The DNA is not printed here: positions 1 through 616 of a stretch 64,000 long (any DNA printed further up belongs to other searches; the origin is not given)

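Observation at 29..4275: Left-edge CDP-sugar sub-block: RfbG + DegT aminotransferase + cupin + second B12-radical SAM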

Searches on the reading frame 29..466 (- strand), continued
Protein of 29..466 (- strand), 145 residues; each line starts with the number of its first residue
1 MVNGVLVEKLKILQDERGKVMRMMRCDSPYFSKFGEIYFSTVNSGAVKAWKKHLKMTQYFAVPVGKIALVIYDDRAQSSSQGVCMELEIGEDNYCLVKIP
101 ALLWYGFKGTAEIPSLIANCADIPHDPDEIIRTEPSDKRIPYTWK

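Call 28: search_solved_structures(query=A1, max_evalue=10, show_alignments=5)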
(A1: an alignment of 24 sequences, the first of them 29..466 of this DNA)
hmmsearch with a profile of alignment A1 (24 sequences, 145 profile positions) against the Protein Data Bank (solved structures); distinct sequences matched with E-value up to 10: 32.
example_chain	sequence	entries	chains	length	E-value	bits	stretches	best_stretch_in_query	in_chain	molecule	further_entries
3ejk_A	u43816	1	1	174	4.8e-52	178.4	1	2-144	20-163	dTDP Sugar Isomerase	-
2b9u_A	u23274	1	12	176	5.6e-07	32.3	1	4-113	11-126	hypothetical dTDP-4-dehydrorhamnose 3,5-epimerase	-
1wlt_A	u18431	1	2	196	7.5e-07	31.9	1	4-113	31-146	176aa long hypothetical dTDP-4-dehydrorhamnose 3,5-epimerase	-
9kyn_A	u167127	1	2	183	6.5e-05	25.6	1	3-127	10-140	dTDP-4-dehydrorhamnose 3,5-epimerase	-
9j9u_A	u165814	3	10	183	0.0001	25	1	3-127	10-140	dTDP-4-dehydrorhamnose 3,5-epimerase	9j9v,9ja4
23ef_A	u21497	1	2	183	0.00013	24.7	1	3-127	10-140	dTDP-4-dehydrorhamnose 3,5-epimerase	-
9j9s_A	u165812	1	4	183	0.00013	24.6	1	3-127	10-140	dTDP-4-dehydrorhamnose 3,5-epimerase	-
9j9q_A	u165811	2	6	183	0.00014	24.5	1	3-127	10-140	dTDP-4-dehydrorhamnose 3,5-epimerase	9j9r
23eg_A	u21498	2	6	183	0.00014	24.5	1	3-127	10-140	dTDP-4-dehydrorhamnose 3,5-epimerase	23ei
9j9t_A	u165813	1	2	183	0.00015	24.4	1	3-127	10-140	dTDP-4-dehydrorhamnose 3,5-epimerase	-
9uyw_A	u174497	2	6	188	0.00016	24.4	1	3-127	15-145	dTDP-4-dehydrorhamnose 3,5-epimerase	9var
1ep0_A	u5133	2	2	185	0.00016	24.3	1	3-127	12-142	DTDP-6-DEOXY-D-XYLO-4-HEXULOSE 3,5-EPIMERASE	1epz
7ani_A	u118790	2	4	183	0.0021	20.7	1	2-121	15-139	Thymidine diphospho-4-keto-rhamnose 3,5-epimerase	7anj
8dcl_A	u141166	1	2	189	0.0023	20.5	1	2-121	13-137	GDP-D-glycero-4-keto-D-lyxo-heptose-3-epimerase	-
6ndr_A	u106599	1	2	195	0.003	20.2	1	32-142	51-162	dTDP-4-dehydrorhamnose 3,5-epimerase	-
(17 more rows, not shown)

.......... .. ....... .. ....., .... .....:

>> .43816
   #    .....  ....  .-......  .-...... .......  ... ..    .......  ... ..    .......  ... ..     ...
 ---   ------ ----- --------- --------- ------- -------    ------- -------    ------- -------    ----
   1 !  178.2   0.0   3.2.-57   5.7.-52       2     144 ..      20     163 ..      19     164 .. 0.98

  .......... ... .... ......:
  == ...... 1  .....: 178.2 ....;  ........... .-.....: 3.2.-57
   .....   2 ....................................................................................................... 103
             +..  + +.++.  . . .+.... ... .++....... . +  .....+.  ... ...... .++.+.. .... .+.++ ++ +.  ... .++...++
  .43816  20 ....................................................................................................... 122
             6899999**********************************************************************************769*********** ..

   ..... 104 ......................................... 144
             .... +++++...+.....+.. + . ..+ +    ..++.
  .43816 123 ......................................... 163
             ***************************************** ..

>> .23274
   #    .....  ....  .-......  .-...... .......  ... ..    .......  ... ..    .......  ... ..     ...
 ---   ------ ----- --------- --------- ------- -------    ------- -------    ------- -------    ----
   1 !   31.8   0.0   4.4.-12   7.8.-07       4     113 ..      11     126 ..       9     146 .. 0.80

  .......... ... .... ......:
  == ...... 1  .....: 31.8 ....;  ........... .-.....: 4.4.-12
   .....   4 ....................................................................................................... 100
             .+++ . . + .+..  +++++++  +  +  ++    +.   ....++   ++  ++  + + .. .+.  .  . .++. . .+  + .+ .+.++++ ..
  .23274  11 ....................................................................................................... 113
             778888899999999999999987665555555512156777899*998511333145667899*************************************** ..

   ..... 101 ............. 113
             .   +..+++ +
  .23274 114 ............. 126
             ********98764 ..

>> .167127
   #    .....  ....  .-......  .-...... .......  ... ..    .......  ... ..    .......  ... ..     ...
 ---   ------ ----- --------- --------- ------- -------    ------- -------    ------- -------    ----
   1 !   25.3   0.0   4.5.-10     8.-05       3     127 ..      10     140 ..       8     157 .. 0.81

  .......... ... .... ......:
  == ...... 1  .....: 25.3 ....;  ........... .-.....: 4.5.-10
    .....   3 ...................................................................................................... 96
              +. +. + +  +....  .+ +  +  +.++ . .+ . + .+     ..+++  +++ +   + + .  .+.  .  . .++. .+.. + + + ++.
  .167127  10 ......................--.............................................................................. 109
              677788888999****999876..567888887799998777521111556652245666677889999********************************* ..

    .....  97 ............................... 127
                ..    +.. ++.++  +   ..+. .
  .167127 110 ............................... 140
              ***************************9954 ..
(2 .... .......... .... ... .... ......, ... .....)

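Call 33: search_protein_families(library=pfam, proteins=[L005:4333-6189:+, L018:3312-5159:+, L025:4966-6846:+, L051:4049-5983:+, L006:3402-5174:+, L005:3569-4315:+, L005:2805-3560:+, L018:2611-3312:+, L025:4280-4924:+, L043:1056-1805:+], max_evalue=0.0001)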
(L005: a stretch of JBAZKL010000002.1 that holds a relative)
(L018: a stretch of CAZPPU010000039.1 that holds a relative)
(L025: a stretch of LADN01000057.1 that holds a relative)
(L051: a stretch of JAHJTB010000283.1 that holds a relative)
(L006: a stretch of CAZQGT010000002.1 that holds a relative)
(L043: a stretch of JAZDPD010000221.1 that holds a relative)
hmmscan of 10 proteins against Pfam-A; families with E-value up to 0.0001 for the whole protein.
L005:4333-6189:+ (618 aa): 0 families

L018:3312-5159:+ (615 aa): 1 family
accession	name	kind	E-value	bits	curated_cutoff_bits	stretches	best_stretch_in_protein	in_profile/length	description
PF20471.4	DUF6716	-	1.4e-05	24.7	27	1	454-542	197-283/342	Putative glycosyltransferase (DUF6716)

L025:4966-6846:+ (626 aa): 0 families

L051:4049-5983:+ (644 aa): 0 families

L006:3402-5174:+ (590 aa): 0 families

L005:3569-4315:+ (248 aa): 2 families
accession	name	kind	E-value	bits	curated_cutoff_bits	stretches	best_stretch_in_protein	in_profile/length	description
PF02348.25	CTP_transf_3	-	2.2e-46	158.9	22.6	1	6-211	1-216/217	Cytidylyltransferase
PF12804.13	NTP_transf_3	-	3.5e-07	31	27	1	15-121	9-116/160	MobA-like NTP transferase domain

L005:2805-3560:+ (251 aa): 3 families
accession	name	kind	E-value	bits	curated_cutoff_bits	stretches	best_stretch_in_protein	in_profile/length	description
PF00702.32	Hydrolase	-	8e-29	101.8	26.4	1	15-217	2-191/191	haloacid dehalogenase-like hydrolase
PF13419.12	HAD_2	-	3.2e-26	93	23.8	1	18-220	2-175/178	Haloacid dehalogenase-like hydrolase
PF13242.12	Hydrolase_like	-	1.2e-15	57.7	22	1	180-245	4-72/75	HAD-hyrolase-like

L018:2611-3312:+ (233 aa): 3 families
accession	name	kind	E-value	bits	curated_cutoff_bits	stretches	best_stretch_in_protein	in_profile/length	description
PF13419.12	HAD_2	-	1.6e-20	74.4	23.8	1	24-202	1-177/178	Haloacid dehalogenase-like hydrolase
PF00702.32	Hydrolase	-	4.8e-18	66.7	26.4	1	22-193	2-187/191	haloacid dehalogenase-like hydrolase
PF12710.13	HAD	-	1.6e-09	38.9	27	1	24-193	1-188/189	haloacid dehalogenase-like hydrolase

L025:4280-4924:+ (214 aa): 2 families
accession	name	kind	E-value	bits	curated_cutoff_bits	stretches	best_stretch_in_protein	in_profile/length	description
PF00702.32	Hydrolase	-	6.4e-15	56.5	26.4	1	2-178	1-191/191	haloacid dehalogenase-like hydrolase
PF13419.12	HAD_2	-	2.6e-14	54.2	23.8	1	5-184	1-178/178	Haloacid dehalogenase-like hydrolase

L043:1056-1805:+ (249 aa): 6 families
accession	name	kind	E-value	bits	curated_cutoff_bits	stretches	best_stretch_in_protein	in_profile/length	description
PF08241.18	Methyltransf_11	-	9.1e-13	49.1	21.2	1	71-172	1-95/95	Methyltransferase domain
PF13489.12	Methyltransf_23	-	3.3e-11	43.6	27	1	66-223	22-161/164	Methyltransferase domain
PF13649.12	Methyltransf_25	-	3.6e-11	44.1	27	1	70-168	1-97/97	Methyltransferase domain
PF08242.18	Methyltransf_12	-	7.8e-10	39.8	30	1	71-170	1-98/98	Methyltransferase domain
PF13847.12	Methyltransf_31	-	1.2e-09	38.4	27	1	69-176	6-113/145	Methyltransferase domain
PF01209.24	Ubie_methyltran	-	3.5e-05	23.7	20.1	1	69-172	50-151/233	ubiE/COQ5 methyltransferase family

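Call 58: search_protein_families(library=ncbifam, proteins=[L014:6383-7345:+, L057:4348-5325:+, L012:7197-8135:+, L016:7166-8107:+, L014:7342-8157:+, L012:10445-11386:+], max_evalue=1e-12)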
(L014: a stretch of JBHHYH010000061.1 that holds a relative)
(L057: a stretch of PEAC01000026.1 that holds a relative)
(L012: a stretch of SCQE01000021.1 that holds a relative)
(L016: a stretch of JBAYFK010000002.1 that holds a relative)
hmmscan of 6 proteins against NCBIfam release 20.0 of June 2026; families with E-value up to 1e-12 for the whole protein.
L014:6383-7345:+ (320 aa): 9 families
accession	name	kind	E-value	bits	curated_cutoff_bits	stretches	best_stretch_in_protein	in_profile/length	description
TIGR01179.1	galE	equivalog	8.5e-32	110.3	262.3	1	3-273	1-288/332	UDP-glucose 4-epimerase GalE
TIGR01181.1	dTDP_gluc_dehyt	equivalog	1e-30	106.9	365.1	1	3-261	1-262/321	dTDP-glucose 4,6-dehydratase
TIGR02197.1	heptose_epim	equivalog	5e-23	81.7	274.6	1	4-263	1-263/316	ADP-glyceromanno-heptose 6-epimerase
NF007582.0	PRK10217.1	equivalog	2e-22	79.8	698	1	1-261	1-271/355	dTDP-glucose 4,6-dehydratase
TIGR04180.1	EDH_00030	hypoth_equivalog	1.9e-20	73.1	475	1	4-272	1-268/297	NAD-dependent 4,6-dehydratase LegB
NF043036.1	ErythonDh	equivalog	6.6e-16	58.4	325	1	3-157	2-164/321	D-erythronate dehydrogenase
NF007490.0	PRK10084.1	subfamily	7.9e-16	58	649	1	3-264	2-281/361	dTDP-glucose 4,6-dehydratase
NF007956.0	PRK10675.1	subfamily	2.2e-15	56.6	394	0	3-155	2-162/338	UDP-glucose 4-epimerase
TIGR01214.1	rmlD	equivalog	4.3e-14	52.3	224.05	1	4-287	2-254/285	dTDP-4-dehydrorhamnose reductase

L057:4348-5325:+ (325 aa): 9 families
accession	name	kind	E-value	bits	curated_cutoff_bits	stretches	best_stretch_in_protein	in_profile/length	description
TIGR01181.1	dTDP_gluc_dehyt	equivalog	6e-30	104.4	365.1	1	6-313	1-306/321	dTDP-glucose 4,6-dehydratase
TIGR01179.1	galE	equivalog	9.8e-26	90.3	262.3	1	6-279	1-291/332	UDP-glucose 4-epimerase GalE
TIGR04180.1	EDH_00030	hypoth_equivalog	2e-20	73.1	475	1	7-261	1-254/297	NAD-dependent 4,6-dehydratase LegB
TIGR02197.1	heptose_epim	equivalog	4.7e-19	68.7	274.6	1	7-262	1-259/316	ADP-glyceromanno-heptose 6-epimerase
NF007582.0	PRK10217.1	equivalog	2.4e-18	66.4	698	1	5-259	2-266/355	dTDP-glucose 4,6-dehydratase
NF043036.1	ErythonDh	equivalog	1.2e-15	57.6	325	1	6-173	2-177/321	D-erythronate dehydrogenase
NF007490.0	PRK10084.1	subfamily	7.3e-15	54.8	649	1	6-265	2-279/361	dTDP-glucose 4,6-dehydratase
NF011728.1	PRK15181.1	equivalog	1.5e-14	53.8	760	1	64-225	84-244/348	Vi polysaccharide biosynthesis UDP-N-acetylglucosaminuronic acid C-4 epimerase TviC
TIGR03466.1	HpnA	hypoth_equivalog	4.3e-14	52.1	367.65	1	6-142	2-135/327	hopanoid-associated sugar epimerase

L012:7197-8135:+ (312 aa): 8 families
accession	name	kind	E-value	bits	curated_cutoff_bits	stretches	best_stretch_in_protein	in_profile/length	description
TIGR01181.1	dTDP_gluc_dehyt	equivalog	4.7e-32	111.4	365.1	1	9-305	1-313/321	dTDP-glucose 4,6-dehydratase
TIGR04180.1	EDH_00030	hypoth_equivalog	4.6e-30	104.7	475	1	10-289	1-295/297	NAD-dependent 4,6-dehydratase LegB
TIGR01179.1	galE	equivalog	2.2e-27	95.7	262.3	1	9-304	1-326/332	UDP-glucose 4-epimerase GalE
NF007490.0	PRK10084.1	subfamily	5e-18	65.2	649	1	134-304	158-335/361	dTDP-glucose 4,6-dehydratase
TIGR02197.1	heptose_epim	equivalog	1.3e-17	64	274.6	1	10-301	1-311/316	ADP-glyceromanno-heptose 6-epimerase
NF007582.0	PRK10217.1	equivalog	7.1e-16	58.2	698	1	9-303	3-331/355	dTDP-glucose 4,6-dehydratase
NF011728.1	PRK15181.1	equivalog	1.5e-15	57.1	760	1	93-304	114-338/348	Vi polysaccharide biosynthesis UDP-N-acetylglucosaminuronic acid C-4 epimerase TviC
NF007956.0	PRK10675.1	subfamily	1.2e-13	50.9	394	0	9-303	2-329/338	UDP-glucose 4-epimerase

L016:7166-8107:+ (313 aa): 7 families
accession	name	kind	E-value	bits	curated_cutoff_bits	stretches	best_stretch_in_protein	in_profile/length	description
TIGR04180.1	EDH_00030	hypoth_equivalog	6.1e-33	114.1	475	1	10-291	1-296/297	NAD-dependent 4,6-dehydratase LegB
TIGR01181.1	dTDP_gluc_dehyt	equivalog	1.5e-30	106.4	365.1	1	9-309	1-316/321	dTDP-glucose 4,6-dehydratase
TIGR01179.1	galE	equivalog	6.1e-25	87.7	262.3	1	9-180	1-182/332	UDP-glucose 4-epimerase GalE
TIGR02197.1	heptose_epim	equivalog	1.1e-18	67.5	274.6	1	10-306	1-315/316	ADP-glyceromanno-heptose 6-epimerase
NF011728.1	PRK15181.1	equivalog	1.9e-16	60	760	1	92-307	112-340/348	Vi polysaccharide biosynthesis UDP-N-acetylglucosaminuronic acid C-4 epimerase TviC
NF007490.0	PRK10084.1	subfamily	1.5e-15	57.1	649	1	10-309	3-339/361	dTDP-glucose 4,6-dehydratase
NF007582.0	PRK10217.1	equivalog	2.1e-14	53.4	698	0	9-307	3-334/355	dTDP-glucose 4,6-dehydratase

L014:7342-8157:+ (271 aa): 10 families
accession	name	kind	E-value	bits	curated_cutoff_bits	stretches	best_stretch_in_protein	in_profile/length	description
NF047683.1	TeichurnBiosyTuaG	equivalog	2.4e-37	129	400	1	7-215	4-207/252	teichuronic acid biosynthesis protein TuaG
TIGR04017.1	WcaA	equivalog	1.8e-24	86.9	495.75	1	7-251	3-244/279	colanic acid biosynthesis glycosyltransferase WcaA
NF053739.1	GlytfEpsEBac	equivalog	7.2e-24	84.2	450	1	9-229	1-218/265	glycosyltransferase EpsE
NF007453.0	PRK10018.1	equivalog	8.3e-24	84.7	382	1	7-242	4-238/280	colanic acid biosynthesis glycosyltransferase WcaA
NF007482.0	PRK10073.1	equivalog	3.5e-21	75.5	423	1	8-148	5-146/334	glycosyltransferase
NF050050.1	ProtGlycPglI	equivalog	2.7e-19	69.7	500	1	9-218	2-207/306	GalNAc(5)-diNAcBac-PP-undecaprenol beta-1,3-glucosyltransferase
NF041394.1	GtaseAglG_Halo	equivalog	1.7e-14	53.8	440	1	11-118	3-113/304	glucosyl-dolichyl phosphate glucuronosyltransferase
TIGR03937.1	PgaC_IcaA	equivalog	2.8e-14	52.9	422.3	1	7-117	43-155/407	poly-beta-1,6-N-acetyl-D-glucosamine synthase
TIGR03111.1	glyc2_xrt_Gpos1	hypoth_equivalog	9e-14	51.1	363.95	1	7-121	47-165/439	TIGR03111 family XrtG-associated glycosyltransferase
NF041875.1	EPS_EpsD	equivalog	2.8e-13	50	370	1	11-115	1-107/325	exopolysaccharide biosynthesis glycosyltransferase EpsD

L012:10445-11386:+ (313 aa): 7 families
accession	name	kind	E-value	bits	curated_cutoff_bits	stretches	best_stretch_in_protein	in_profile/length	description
NF047683.1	TeichurnBiosyTuaG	equivalog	2.8e-29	102.5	400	1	6-218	3-213/252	teichuronic acid biosynthesis protein TuaG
NF053739.1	GlytfEpsEBac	equivalog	2.6e-24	85.6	450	1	9-200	1-193/265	glycosyltransferase EpsE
NF050050.1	ProtGlycPglI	equivalog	6.6e-18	65.1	500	1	9-214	2-206/306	GalNAc(5)-diNAcBac-PP-undecaprenol beta-1,3-glucosyltransferase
NF007482.0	PRK10073.1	equivalog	2.7e-17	62.8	423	1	7-104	4-103/334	glycosyltransferase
NF007453.0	PRK10018.1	equivalog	5.8e-17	62.2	382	1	8-218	5-214/280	colanic acid biosynthesis glycosyltransferase WcaA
TIGR04017.1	WcaA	equivalog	8.6e-17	61.6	495.75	1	8-218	4-213/279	colanic acid biosynthesis glycosyltransferase WcaA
TIGR03965.1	mycofact_glyco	equivalog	3.7e-13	49.2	280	0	8-122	73-189/467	mycofactocin biosynthesis glycosyltransferase MftF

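Call 61: search_protein_families(library=ncbifam, proteins=[L005:4333-6189:+], max_evalue=0.00001)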
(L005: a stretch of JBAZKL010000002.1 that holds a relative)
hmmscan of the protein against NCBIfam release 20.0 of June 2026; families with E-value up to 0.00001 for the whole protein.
L005:4333-6189:+ (618 aa): 1 family
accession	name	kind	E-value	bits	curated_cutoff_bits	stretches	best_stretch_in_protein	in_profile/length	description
TIGR04326.1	O_ant_LIC13510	subfamily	8.4e-10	37.6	250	1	426-579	424-576/602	TIGR04326 family surface carbohydrate biosynthesis protein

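Call 71: predict_structure(alignment_id=A1)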
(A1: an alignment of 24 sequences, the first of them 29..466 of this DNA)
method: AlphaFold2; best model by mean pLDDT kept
length: 145 residues; sequences in the alignment: 24
mean_pLDDT: 87.8   pTM: 0.83
mean pLDDT of the five models: 87.8, 87.4, 85.0, 77.1, 76.0
residues with pLDDT >= 90: 94; 70-90: 30; 50-70: 21; < 50: 0
segments of 3 or more residues with pLDDT < 50: none
pLDDT, mean of each block of 10 residues (from residue 1): 91 67 59 75 95 93 94 97 96 89 97 93 84 95 93
secondary structure, 60 per line:
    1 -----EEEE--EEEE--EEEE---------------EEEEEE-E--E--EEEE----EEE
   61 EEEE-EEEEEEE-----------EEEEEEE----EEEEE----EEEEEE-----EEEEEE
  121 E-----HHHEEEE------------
elements in order: E6-9 E12-15 E18-21 E37-42 E50-53 E58-64 E66-72 E84-90 E95-99 E104-109 E115-121 E130-133

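Call 87: search_protein_families(library=ncbifam, proteins=[L056:3961-4950:+], max_evalue=1e-15)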
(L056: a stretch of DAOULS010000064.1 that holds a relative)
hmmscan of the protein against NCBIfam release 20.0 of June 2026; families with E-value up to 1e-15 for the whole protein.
L056:3961-4950:+ (329 aa): 14 families
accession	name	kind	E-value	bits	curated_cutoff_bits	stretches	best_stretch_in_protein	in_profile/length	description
TIGR02622.1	CDP_4_6_dhtase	equivalog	9.1e-70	235.5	278.45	1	11-327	2-333/352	CDP-glucose 4,6-dehydratase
TIGR01181.1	dTDP_gluc_dehyt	equivalog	1.7e-51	175.2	365.1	1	16-326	2-313/321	dTDP-glucose 4,6-dehydratase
TIGR04180.1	EDH_00030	hypoth_equivalog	3.1e-44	151.2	475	1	16-311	1-296/297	NAD-dependent 4,6-dehydratase LegB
TIGR01179.1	galE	equivalog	1e-39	136.3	262.3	1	16-191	2-178/332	UDP-glucose 4-epimerase GalE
NF007582.0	PRK10217.1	equivalog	5.9e-27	94.7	698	1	14-324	2-331/355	dTDP-glucose 4,6-dehydratase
NF007490.0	PRK10084.1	subfamily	1.3e-26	93.5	649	1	16-325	3-335/361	dTDP-glucose 4,6-dehydratase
NF007956.0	PRK10675.1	subfamily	6.1e-25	88.1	394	1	15-163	2-153/338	UDP-glucose 4-epimerase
NF011728.1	PRK15181.1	equivalog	6.9e-22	77.9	760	1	14-326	16-339/348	Vi polysaccharide biosynthesis UDP-N-acetylglucosaminuronic acid C-4 epimerase TviC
TIGR03466.1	HpnA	hypoth_equivalog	9.9e-21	73.9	367.65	1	15-141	2-119/327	hopanoid-associated sugar epimerase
NF042423.1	oxyalk_red_Shew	equivalog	2.4e-19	69.6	580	1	10-280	5-263/331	2-alkyl-3-oxoalkanoate reductase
TIGR02197.1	heptose_epim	equivalog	8.1e-18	64.6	274.6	1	17-325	2-314/316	ADP-glyceromanno-heptose 6-epimerase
NF043036.1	ErythonDh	equivalog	2.3e-17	63.2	325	1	15-173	2-163/321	D-erythronate dehydrogenase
TIGR01472.1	gmd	equivalog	5.2e-17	62.1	415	0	15-179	2-175/342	GDP-mannose 4,6-dehydratase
NF042422.1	oxyalk_red_OleD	equivalog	3.4e-16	59.5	580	0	15-278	2-254/329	2-alkyl-3-oxoalkanoate reductase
